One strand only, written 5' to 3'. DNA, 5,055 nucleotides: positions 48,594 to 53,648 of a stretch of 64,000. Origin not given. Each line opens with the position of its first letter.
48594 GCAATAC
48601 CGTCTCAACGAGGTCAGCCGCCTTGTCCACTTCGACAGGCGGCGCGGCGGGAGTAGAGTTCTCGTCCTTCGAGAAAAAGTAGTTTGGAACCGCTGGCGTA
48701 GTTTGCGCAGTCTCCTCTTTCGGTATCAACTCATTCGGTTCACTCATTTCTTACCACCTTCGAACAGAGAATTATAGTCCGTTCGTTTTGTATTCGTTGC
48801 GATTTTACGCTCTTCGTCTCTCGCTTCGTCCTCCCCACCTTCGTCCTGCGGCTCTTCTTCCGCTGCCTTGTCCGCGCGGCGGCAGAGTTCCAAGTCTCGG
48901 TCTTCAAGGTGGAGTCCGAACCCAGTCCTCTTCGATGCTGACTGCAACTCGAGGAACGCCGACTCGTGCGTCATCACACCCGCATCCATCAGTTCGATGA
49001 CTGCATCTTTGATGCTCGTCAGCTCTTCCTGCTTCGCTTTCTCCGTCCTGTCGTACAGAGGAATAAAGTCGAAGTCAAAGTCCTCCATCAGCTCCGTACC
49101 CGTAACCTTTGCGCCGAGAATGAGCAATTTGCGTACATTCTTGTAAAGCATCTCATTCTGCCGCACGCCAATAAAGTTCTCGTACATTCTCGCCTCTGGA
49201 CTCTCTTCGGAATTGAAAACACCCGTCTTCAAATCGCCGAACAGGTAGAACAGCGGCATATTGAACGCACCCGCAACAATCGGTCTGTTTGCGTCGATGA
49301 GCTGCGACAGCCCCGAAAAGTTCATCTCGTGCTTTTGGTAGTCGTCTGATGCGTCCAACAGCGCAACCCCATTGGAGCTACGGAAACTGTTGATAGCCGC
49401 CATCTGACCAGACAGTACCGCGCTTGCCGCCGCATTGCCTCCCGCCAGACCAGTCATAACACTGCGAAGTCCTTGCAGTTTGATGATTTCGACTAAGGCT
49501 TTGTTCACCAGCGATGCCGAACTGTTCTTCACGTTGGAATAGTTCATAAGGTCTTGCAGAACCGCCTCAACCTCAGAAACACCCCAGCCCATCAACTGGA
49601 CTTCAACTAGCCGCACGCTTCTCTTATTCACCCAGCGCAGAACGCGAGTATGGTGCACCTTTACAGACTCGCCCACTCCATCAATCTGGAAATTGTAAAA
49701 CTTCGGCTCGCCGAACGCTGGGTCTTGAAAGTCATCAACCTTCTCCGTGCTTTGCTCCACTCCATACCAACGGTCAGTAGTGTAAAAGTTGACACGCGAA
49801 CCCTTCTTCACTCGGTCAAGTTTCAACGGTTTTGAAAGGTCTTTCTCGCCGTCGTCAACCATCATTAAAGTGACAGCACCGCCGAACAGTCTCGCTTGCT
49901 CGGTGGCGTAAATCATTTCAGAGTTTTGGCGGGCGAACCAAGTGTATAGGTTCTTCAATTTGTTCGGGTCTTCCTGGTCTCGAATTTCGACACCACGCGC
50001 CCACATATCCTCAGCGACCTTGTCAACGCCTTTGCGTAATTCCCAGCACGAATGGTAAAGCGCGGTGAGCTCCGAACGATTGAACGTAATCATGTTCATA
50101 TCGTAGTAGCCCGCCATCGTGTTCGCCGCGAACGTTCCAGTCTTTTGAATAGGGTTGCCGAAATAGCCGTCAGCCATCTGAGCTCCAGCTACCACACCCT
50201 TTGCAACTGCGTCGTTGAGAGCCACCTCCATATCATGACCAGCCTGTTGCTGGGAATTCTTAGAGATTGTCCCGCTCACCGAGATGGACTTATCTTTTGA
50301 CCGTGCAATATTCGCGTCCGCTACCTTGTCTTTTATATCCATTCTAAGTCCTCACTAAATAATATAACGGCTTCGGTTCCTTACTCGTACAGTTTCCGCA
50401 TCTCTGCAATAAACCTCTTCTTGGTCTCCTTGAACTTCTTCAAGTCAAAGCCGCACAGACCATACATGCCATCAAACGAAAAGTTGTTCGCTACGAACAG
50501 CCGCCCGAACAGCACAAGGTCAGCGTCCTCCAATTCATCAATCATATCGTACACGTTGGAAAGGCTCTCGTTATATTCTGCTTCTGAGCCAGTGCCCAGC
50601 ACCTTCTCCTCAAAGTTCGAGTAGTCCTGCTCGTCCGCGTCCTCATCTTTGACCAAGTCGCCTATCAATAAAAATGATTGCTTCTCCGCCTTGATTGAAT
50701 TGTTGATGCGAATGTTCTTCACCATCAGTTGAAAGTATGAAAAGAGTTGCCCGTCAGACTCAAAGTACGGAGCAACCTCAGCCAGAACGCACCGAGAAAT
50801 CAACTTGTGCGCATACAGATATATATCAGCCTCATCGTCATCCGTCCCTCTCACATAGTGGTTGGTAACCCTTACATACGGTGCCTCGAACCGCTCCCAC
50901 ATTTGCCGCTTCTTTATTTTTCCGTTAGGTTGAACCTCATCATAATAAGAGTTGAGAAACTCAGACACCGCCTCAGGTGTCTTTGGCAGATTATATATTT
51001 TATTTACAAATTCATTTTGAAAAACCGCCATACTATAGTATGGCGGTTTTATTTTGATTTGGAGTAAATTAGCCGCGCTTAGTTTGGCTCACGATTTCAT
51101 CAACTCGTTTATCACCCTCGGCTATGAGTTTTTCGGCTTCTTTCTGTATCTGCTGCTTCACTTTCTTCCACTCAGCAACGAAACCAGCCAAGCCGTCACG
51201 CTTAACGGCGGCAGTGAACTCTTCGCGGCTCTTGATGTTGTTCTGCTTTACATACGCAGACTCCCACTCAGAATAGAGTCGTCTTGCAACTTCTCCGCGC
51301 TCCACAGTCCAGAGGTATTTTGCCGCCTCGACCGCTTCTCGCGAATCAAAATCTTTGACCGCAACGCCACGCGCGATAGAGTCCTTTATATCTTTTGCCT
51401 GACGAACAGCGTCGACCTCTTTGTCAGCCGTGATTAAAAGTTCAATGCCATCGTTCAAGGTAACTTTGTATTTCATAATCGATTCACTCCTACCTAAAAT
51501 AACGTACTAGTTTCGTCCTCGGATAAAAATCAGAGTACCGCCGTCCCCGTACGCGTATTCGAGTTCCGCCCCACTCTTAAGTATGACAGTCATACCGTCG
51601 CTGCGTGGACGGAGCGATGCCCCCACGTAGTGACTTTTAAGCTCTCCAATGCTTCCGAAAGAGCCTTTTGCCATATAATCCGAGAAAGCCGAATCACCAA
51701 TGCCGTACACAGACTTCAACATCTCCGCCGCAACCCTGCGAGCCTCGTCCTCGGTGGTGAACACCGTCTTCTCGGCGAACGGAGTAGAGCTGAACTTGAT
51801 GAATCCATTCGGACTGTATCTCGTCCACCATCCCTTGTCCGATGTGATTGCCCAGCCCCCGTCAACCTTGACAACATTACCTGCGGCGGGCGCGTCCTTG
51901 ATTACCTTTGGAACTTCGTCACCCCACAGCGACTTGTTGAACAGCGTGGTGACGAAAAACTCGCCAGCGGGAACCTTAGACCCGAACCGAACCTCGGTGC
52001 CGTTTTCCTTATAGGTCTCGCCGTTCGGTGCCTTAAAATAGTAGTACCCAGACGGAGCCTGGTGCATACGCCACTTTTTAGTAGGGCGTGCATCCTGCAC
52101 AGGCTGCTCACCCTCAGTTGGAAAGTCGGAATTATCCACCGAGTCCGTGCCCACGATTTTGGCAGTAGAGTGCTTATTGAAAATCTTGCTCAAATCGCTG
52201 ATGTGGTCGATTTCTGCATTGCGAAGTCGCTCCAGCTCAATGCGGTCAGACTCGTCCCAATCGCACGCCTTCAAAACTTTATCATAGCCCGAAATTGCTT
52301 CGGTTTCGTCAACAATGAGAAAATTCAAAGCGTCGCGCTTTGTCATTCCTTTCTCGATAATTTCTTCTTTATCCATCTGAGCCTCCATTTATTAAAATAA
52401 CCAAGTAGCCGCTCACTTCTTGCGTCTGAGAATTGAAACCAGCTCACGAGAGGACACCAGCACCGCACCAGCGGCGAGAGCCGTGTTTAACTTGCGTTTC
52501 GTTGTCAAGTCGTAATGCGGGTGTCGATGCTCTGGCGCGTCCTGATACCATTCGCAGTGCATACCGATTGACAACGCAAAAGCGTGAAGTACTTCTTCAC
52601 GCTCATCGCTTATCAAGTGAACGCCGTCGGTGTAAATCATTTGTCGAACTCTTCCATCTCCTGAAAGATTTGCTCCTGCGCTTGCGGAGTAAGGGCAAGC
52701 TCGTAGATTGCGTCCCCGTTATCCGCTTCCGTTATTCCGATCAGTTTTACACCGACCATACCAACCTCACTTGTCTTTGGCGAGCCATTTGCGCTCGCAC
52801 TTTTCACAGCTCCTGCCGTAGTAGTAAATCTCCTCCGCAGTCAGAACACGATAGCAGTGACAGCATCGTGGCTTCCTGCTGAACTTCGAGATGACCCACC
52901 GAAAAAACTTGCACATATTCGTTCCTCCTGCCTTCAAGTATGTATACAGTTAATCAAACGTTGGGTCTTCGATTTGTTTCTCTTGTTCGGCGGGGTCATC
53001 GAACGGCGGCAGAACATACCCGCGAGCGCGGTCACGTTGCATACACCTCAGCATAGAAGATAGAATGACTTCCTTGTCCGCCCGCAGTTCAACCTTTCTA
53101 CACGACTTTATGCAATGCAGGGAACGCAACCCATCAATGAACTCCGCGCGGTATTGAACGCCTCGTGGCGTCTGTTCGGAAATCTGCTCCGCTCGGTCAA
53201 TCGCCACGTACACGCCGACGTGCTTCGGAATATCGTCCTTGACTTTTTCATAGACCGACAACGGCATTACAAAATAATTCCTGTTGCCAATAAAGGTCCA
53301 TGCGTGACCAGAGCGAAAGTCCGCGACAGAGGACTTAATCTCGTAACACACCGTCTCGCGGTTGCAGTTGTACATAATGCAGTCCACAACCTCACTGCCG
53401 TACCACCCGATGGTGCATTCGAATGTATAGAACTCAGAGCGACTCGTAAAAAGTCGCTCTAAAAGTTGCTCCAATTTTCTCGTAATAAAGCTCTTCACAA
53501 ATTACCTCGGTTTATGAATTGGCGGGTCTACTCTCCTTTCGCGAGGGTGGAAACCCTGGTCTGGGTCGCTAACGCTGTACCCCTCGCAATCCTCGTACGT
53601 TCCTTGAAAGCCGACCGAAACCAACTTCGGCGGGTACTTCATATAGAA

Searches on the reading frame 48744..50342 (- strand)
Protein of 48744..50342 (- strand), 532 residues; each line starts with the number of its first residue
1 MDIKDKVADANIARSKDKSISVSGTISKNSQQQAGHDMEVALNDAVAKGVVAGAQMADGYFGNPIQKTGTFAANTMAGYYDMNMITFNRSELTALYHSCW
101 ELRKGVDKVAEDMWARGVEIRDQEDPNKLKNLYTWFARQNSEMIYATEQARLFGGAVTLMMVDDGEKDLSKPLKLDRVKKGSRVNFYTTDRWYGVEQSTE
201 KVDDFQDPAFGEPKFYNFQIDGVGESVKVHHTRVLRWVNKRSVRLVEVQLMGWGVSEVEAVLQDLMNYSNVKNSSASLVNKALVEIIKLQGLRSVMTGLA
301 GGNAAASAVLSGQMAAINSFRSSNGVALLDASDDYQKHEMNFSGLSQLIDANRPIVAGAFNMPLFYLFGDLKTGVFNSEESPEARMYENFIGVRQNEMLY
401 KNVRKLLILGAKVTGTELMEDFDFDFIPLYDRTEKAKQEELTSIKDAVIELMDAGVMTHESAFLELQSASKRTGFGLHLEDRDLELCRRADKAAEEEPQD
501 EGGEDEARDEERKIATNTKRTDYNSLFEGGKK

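Call 3: search_protein_families(library=pfam, proteins=[window:48744-50342:-], max_evalue=0.1)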
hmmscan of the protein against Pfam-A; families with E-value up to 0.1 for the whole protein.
window:48744-50342:- (532 aa): 3 families
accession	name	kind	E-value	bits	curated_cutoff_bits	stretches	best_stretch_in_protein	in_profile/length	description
PF06381.16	Phage_portal_3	-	2.3e-59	201.3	33.8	1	91-439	2-346/357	Phage portal protein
PF24216.1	DUF7435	-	0.038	14.6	27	1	187-230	13-55/60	Domain of unknown function (DUF7435)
PF13001.13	ECM29_N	-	0.042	13.1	22.3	0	377-470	139-239/497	Proteasome component ECM29, N-terminal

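Call 4: search_protein_families(library=phrogs, proteins=[window:48744-50342:-], max_evalue=0.01)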
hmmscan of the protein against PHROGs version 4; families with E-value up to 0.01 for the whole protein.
window:48744-50342:- (532 aa): 7 families
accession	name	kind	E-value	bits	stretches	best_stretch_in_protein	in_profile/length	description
phrog_146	-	head and packaging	8.2e-70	237.3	1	52-513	32-471/587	portal protein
phrog_12751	-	unknown function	2.9e-28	99.9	1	251-511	8-264/283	-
phrog_15528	-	head and packaging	8.1e-26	91.6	1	49-421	25-396/794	portal protein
phrog_15615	-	head and packaging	9.1e-18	65.3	1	77-256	21-193/194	virion structural protein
phrog_30637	-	unknown function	4.8e-10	38.9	1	228-482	4-253/1119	-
phrog_220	-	head and packaging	5.5e-09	35.6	1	146-503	113-469/1338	minor head protein and DNA pilot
phrog_1387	-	unknown function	0.0018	19.6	1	188-233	15-59/65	-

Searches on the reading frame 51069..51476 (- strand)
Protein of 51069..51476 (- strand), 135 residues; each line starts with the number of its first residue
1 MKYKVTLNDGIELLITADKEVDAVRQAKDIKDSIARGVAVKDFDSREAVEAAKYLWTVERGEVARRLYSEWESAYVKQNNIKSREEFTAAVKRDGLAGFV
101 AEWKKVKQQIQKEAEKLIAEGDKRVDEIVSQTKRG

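Call 3: search_protein_families(library=pfam, proteins=[window:51069-51476:-], max_evalue=0.1)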
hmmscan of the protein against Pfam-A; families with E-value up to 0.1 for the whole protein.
window:51069-51476:- (135 aa): 1 family
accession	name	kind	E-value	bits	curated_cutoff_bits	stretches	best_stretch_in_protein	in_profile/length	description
PF12731.12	Mating_N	-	0.039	14.5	21.4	1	83-127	21-67/95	Mating-type protein beta 1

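Call 4: search_protein_families(library=phrogs, proteins=[window:51069-51476:-], max_evalue=0.01)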
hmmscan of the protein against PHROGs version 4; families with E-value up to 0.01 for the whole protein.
window:51069-51476:- (135 aa): 1 family
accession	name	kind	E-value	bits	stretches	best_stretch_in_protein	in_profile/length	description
phrog_14991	-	head and packaging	0.0068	17.4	1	43-131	38-117/236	virion structural protein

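Call 98: list_cluster_members(proteins=[window:51069-51476:-, window:62919-63086:-, window:62816-62992:-, window:43788-44405:-])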
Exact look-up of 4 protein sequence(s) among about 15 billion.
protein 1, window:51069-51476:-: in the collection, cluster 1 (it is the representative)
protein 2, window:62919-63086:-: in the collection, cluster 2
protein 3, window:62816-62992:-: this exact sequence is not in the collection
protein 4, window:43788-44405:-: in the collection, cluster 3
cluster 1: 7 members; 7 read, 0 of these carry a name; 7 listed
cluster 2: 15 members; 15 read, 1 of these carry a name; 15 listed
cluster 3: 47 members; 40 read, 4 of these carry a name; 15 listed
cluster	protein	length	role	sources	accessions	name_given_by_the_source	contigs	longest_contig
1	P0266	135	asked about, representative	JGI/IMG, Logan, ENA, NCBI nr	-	-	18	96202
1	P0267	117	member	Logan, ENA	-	-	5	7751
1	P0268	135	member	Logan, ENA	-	-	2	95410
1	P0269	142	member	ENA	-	-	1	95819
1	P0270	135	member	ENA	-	-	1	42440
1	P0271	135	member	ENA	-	-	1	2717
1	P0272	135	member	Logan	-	-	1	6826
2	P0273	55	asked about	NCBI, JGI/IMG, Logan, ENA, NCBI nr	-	-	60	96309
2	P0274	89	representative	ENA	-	-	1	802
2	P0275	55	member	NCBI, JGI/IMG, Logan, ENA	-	hypothetical protein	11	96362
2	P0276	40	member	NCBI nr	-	-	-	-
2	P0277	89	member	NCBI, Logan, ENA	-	-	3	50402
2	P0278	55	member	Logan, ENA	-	-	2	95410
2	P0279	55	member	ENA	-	-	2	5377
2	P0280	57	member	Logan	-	-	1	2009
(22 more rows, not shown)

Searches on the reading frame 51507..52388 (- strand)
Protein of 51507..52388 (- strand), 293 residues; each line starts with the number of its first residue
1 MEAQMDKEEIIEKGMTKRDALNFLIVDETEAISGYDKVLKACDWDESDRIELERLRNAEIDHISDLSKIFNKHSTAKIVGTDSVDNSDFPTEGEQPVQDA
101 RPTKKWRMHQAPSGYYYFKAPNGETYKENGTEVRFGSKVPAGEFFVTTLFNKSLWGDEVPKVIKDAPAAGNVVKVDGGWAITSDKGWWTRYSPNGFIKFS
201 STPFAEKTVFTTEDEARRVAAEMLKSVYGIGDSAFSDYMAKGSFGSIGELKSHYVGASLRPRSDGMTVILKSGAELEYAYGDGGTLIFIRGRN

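Call 3: search_protein_families(library=pfam, proteins=[window:51507-52388:-], max_evalue=0.1)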
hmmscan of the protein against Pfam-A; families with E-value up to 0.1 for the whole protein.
window:51507-52388:- (293 aa): 0 families

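Call 4: search_protein_families(library=phrogs, proteins=[window:51507-52388:-], max_evalue=0.01)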
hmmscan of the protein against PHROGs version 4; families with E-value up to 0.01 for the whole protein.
window:51507-52388:- (293 aa): 0 families

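Call 82: search_solved_structures(query=window:51507-52388:-, max_evalue=10, show_alignments=1)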
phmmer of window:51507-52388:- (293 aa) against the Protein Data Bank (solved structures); distinct sequences matched with E-value up to 10: 4.
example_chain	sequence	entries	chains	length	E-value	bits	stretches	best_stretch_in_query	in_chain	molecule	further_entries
1uai_A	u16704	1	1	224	0.067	15.7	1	240-282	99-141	polyguluronate lyase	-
3uyp_B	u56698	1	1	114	0.17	14.4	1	199-254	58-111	Envelope protein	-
2rf0_A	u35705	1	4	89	0.36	13.4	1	138-198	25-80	Mitogen-activated protein kinase kinase kinase 10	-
6mxv_A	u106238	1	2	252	0.49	12.9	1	170-242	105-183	Rhodanese-like family protein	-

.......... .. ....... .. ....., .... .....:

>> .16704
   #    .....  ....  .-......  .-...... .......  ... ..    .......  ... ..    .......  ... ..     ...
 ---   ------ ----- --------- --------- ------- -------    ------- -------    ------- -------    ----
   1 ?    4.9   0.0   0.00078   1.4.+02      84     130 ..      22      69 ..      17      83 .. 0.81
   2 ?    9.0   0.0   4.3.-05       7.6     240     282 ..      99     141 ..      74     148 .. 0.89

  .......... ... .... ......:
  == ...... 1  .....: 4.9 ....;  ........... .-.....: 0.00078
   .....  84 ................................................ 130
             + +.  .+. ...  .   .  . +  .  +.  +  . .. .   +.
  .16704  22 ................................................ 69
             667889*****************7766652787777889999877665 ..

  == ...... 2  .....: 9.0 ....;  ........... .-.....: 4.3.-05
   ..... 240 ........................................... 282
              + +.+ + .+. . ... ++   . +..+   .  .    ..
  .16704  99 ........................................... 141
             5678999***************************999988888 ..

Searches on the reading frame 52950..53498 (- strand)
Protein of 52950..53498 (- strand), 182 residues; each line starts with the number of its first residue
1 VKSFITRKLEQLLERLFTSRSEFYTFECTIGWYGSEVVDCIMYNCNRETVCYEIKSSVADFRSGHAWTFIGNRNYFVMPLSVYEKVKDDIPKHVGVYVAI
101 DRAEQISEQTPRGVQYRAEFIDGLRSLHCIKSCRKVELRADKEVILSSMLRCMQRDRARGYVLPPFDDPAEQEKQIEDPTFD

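Call 83: search_protein_families(library=pfam, proteins=[window:52950-53498:-], max_evalue=0.01)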
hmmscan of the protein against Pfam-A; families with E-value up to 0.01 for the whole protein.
window:52950-53498:- (182 aa): 1 family
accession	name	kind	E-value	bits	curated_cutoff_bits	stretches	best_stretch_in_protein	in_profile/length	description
PF06319.18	MmcB-like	-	0.0034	17.6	22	1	39-99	45-105/148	DNA repair protein MmcB-like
